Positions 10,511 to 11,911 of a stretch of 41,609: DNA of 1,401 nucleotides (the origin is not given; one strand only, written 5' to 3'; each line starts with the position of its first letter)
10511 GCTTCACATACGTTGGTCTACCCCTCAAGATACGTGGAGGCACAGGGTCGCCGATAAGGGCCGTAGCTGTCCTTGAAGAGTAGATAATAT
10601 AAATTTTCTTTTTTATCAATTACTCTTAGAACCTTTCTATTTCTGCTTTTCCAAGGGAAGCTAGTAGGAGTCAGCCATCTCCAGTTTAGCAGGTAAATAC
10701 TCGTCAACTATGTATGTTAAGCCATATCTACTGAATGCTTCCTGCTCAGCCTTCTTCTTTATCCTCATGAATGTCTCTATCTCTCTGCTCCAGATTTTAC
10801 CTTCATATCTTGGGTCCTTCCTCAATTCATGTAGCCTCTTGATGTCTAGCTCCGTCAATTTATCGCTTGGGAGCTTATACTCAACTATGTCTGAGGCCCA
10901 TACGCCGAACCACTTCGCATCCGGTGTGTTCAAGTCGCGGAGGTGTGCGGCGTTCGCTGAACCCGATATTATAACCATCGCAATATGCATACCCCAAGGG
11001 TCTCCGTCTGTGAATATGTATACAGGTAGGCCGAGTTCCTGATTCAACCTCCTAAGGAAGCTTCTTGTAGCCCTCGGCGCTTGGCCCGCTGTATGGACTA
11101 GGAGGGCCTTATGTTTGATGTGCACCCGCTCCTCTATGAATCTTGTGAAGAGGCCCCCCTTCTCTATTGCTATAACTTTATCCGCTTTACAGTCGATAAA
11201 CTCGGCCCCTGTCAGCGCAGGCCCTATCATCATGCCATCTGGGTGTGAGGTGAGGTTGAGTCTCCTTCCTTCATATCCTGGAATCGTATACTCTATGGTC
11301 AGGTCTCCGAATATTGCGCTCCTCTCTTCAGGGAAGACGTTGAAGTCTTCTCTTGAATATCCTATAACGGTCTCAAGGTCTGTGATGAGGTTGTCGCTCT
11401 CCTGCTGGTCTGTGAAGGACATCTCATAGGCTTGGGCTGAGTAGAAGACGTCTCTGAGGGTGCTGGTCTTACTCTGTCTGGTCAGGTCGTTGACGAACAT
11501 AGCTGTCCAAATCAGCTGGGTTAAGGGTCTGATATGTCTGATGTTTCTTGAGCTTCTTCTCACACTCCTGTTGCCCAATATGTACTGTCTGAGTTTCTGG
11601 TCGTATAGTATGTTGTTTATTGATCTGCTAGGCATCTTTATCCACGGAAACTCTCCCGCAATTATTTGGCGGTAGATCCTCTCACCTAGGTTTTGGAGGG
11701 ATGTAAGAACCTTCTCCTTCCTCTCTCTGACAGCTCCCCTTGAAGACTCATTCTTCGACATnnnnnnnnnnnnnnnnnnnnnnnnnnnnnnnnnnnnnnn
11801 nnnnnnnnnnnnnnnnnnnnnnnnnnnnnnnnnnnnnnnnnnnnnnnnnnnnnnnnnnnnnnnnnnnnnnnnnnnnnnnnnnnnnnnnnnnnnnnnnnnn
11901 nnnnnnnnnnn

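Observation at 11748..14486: top6B is split into two in-frame ORFs by a tandem TGA-TAG at about the GHKL / H2TH-transducer boundary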

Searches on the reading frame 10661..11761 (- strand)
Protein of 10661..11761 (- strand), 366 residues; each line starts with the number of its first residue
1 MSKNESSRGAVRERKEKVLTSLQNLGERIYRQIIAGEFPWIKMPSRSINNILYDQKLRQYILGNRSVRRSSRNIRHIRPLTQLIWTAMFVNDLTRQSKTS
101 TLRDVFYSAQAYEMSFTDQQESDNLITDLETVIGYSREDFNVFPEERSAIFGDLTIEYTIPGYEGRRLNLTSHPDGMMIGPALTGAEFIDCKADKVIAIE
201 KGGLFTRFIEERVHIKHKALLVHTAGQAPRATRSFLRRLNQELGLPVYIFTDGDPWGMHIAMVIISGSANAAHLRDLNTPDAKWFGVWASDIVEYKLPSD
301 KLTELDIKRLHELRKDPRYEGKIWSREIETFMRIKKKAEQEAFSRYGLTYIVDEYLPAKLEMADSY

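Call 3: search_protein_families(library=pfam, proteins=[window:10661-11761:-], max_evalue=0.01)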
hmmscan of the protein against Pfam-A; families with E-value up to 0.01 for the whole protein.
window:10661-11761:- (366 aa): 3 families
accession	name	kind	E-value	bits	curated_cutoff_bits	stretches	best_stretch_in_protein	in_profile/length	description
PF21180.3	TOP6A-Spo11_Toprim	-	1.9e-52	178.1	24.1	1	196-360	2-170/170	Topoisomerase 6 subunit A/Spo11, Toprim domain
PF04406.19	TP6A_N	-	5.6e-15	55.3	26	1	79-142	2-62/62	Type IIB DNA topoisomerase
PF23947.1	DUF7281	-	0.0029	17.7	27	1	182-263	31-112/183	Domain of unknown function (DUF7281)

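Call 46: find_encoding_contigs(protein=window:10661-11761:-, flank=6000, max_places=6)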
Protein window:10661-11761:- (366 aa): no gene with exactly this product is on record in the collection.
